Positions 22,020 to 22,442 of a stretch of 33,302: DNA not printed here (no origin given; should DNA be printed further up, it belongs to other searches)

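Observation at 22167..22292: Orphan 41-aa secreted peptide with three vicinal Cys pairs (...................)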

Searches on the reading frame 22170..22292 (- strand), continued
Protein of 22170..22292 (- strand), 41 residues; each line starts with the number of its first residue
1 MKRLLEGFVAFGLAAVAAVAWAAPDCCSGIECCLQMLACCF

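Call 76: search_protein_families(library=ncbifam, proteins=[L080:4478-4924:-, L080:5021-5653:+, L049:4878-5591:+, L074:2664-3296:-, L074:1-2613:-, L080:6139-7386:-, L080:7403-8845:-, L080:8895-9209:-, L077:805-1986:-, L077:3148-3618:-], max_evalue=0.00001)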
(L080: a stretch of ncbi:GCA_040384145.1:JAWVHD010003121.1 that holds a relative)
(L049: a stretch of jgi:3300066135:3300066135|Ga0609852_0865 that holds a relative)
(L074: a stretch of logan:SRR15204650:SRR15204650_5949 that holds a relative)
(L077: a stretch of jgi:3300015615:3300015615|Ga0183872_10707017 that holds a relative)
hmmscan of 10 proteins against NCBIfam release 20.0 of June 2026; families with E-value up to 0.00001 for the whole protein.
L080:4478-4924:- (148 aa): 12 families
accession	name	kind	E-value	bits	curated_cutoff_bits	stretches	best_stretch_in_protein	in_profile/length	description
TIGR02047.1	CadR-PbrR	equivalog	4.8e-55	185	151.45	1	5-131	1-127/127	Cd(II)/Pb(II)-responsive transcriptional regulator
NF007069.0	PRK09514.1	equivalog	1.6e-30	105.9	143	1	5-133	2-132/141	Zn(2+)-responsive transcriptional regulator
TIGR02051.1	MerR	equivalog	3.5e-30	104.8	150.85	1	6-129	1-122/124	mercury resistance transcriptional regulator MerR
TIGR02044.1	CueR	equivalog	3.3e-29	101.5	147.4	1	6-131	2-126/127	Cu(I)-responsive transcriptional regulator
TIGR02043.1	ZntR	equivalog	4.4e-28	98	167.95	1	5-130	2-129/131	Zn(2+)-responsive transcriptional regulator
NF010315.0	PRK13752.1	subfamily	1.5e-19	70.5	261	1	4-130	7-131/144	mercury resistance transcriptional regulator MerR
NF007590.0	PRK10227.1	equivalog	6.8e-16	58.6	244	1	6-133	2-128/135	Cu(I)-responsive transcriptional regulator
TIGR01950.1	SoxR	equivalog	2.3e-12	46.9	116.9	1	5-114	2-111/142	redox-sensitive transcriptional activator SoxR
NF041849.1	trans_regNmlR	equivalog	1.4e-11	44.5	175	1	6-110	2-106/117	stress response transcriptional regulator NmlR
TIGR02054.1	MerD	equivalog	6.1e-07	30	103.65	1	5-113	4-110/120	mercuric resistance transcriptional repressor MerD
NF047375.1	HeatShock_HspR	equivalog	1.1e-06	28.6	105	1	6-80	5-79/92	heat shock protein transcriptional repressor HspR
NF050798.1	TF_FtsR_Actino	equivalog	1.7e-06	28.3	150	1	20-54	21-54/223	transcriptional regulator FtsR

L080:5021-5653:+ (210 aa): 2 families
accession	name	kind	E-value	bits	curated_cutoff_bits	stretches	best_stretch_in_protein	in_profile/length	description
TIGR01297.1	CDF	superfamily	7.6e-18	64.8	82.35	1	21-201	2-197/285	cation diffusion facilitator family transporter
NF002923.0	PRK03557.1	equivalog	7.7e-08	32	408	1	17-202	14-212/313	CDF family zinc transporter ZitB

L049:4878-5591:+ (237 aa): 3 families
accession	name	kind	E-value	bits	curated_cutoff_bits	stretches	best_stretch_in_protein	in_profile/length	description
TIGR01297.1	CDF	superfamily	1.7e-20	73.4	82.35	1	21-208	2-204/285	cation diffusion facilitator family transporter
NF002923.0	PRK03557.1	equivalog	7e-08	32.1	408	1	10-202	8-212/313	CDF family zinc transporter ZitB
NF052602.1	Zn_efflux_Cdf31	equivalog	9.6e-07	28.5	460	0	20-70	6-56/299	CDF family zinc efflux transporter Cdf31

L074:2664-3296:- (210 aa): 2 families
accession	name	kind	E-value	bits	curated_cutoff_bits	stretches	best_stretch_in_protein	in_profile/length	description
TIGR01297.1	CDF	superfamily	4.2e-19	68.9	82.35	1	21-199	2-195/285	cation diffusion facilitator family transporter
NF002923.0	PRK03557.1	equivalog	3.6e-06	26.5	408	0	14-197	11-207/313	CDF family zinc transporter ZitB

L074:1-2613:- (871 aa): 23 families
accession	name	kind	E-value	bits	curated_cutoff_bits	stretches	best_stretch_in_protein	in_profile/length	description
NF008262.1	PRK11033.1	equivalog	2.2e-136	456.2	1005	1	283-871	30-608/731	zinc/cadmium/mercury/lead-transporting ATPase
TIGR01525.1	ATPase-IB_hvy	subfamily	4e-134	448.5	346.25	1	440-871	1-438/560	heavy metal translocating P-type ATPase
NF033775.1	P_type_ZntA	exception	5.5e-114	382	1240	1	289-871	43-609/732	Zn(II)/Cd(II)/Pb(II) translocating P-type ATPase ZntA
TIGR01512.1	ATPase-IB2_Cd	subfamily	1.4e-109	367.1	313.5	2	441-790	2-318/494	cadmium family heavy metal-translocating P-type ATPase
TIGR01511.1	ATPase-IB1_Cu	subfamily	1.6e-93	314.4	397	1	422-871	2-418/542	copper-translocating P-type ATPase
NF007952.0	PRK10671.1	equivalog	8.4e-92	308.7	1316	1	297-869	106-702/838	copper-exporting P-type ATPase CopA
TIGR01494.1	ATPase_P-type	subfamily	6.1e-54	183.2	62.3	1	463-860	2-365/478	HAD-IC family P-type ATPase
TIGR01647.1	ATPase-IIIA_H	equivalog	3.4e-35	121.4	615.5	1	437-726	35-325/755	plasma-membrane proton-efflux P-type ATPase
TIGR01497.1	kdpB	equivalog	1.7e-28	99.1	527.9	1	460-863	67-488/675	potassium-transporting ATPase subunit KdpB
NF010609.0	PRK14010.1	equivalog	1.1e-27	96.5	1323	1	469-861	78-481/673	K(+)-transporting ATPase subunit B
TIGR01116.1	ATPase-IIA1_Ca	equivalog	1.8e-17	62.8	703.4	2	441-712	11-289/799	calcium-translocating P-type ATPase, SERCA-type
TIGR01522.1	ATPase-IIA2_Ca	equivalog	3.9e-14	51.4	798.3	1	442-709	66-340/854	calcium-transporting P-type ATPase, PMR1-type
TIGR01657.1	P-ATPase-V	hypoth_equivalog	1.5e-13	49.3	618.25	0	469-556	202-292/1055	ATP13A2 family polyamine export P-type ATPase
NF047957.1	CopZ_AFE_1862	equivalog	2e-13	50.5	85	0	300-354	5-58/62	CopZ family metallochaperone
TIGR01524.1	ATPase-IIIB_Mg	equivalog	1.1e-12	46.7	610.75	1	443-724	78-372/867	magnesium-translocating P-type ATPase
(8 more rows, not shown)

L080:6139-7386:- (415 aa): 3 families
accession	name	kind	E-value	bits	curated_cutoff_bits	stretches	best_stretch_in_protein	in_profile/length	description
NF033733.1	MFS_ArsK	equivalog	1.4e-79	267.7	400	1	12-389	2-382/388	arsenite efflux MFS transporter ArsK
NF049980.1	SfMCT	equivalog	1.9e-11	43.3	320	1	17-373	5-374/378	L-lactate MFS transporter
TIGR00890.1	2A0111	subfamily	2.6e-10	39.8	374.85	1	28-345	17-336/377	oxalate/formate antiport family MFS transporter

L080:7403-8845:- (480 aa): 4 families
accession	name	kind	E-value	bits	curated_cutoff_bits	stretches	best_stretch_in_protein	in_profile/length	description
NF040505.1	ArsO_flavin_mono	equivalog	2.3e-11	43.8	425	1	10-229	3-190/346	ArsO family NAD(P)H-dependent flavin-containing monooxygenase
TIGR04018.1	Bthiol_YpdA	hypoth_equivalog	6.9e-09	34.9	339.9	0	10-54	2-46/316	YpdA family putative bacillithiol disulfide reductase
NF009409.0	PRK12770.1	subfamily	8.4e-09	34.9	343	0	150-321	121-292/360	putative glutamate synthase subunit beta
NF006002.0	PRK08132.1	subfamily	8.9e-07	27.6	416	0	6-40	24-58/552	FAD-dependent oxidoreductase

L080:8895-9209:- (104 aa): 5 families
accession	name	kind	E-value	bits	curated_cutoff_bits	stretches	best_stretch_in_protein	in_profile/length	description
NF033788.1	HTH_metalloreg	subfamily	3.3e-18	65.3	55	1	23-97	2-76/77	metalloregulator ArsR/SmtB family transcription factor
NF041413.1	ArsR_Rv2640c_fam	equivalog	2.2e-14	53.9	155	1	5-101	15-113/118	Rv2640c family ArsR-like transcriptional regulator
NF047906.1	CdPbTransRegCmtR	equivalog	7.9e-13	48.2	150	1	19-96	8-84/104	Cd(II)/Pb(II)-sensing metalloregulatory transcriptional regulator CmtR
NF033789.1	repress_SdpR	subfamily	2.3e-10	40.2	100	1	26-96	2-71/79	autorepressor SdpR family transcription factor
NF040642.1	sulf_sens_BigR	equivalog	5.5e-10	39.2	155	1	20-101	8-88/95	sulfite-sensing transcriptional repressor BigR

L077:805-1986:- (393 aa): 4 families
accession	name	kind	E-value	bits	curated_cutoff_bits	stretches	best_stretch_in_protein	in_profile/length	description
TIGR00895.1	2A0115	subfamily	8.3e-16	57.9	418.55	1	23-176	34-186/398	aromatic acid/H+ symport family MFS transporter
TIGR00881.1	2A0104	subfamily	9.7e-11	41.3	407.75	1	27-169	16-158/379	phosphoglycerate transporter protein PgtP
TIGR00880.1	2_A_01_02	superfamily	1.4e-07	31.7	131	1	44-177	1-133/141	multidrug resistance protein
TIGR00898.1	2A0119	subfamily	5.3e-07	28.8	550.75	1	31-176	113-257/506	cation transport protein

L077:3148-3618:- (156 aa): 1 family
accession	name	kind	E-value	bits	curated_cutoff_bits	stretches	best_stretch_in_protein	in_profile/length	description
NF041414.1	ArsI_CadI_VOC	equivalog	2.1e-36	124.7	116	1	3-156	1-147/147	ArsI/CadI family heavy metal resistance metalloenzyme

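Call 81: search_dna_similar(query=window:22170-22292:-, collection=plasmids, mode=protein, max_evalue=1, max_rows=20)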
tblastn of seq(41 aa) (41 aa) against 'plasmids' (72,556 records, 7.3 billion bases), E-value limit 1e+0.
No match.
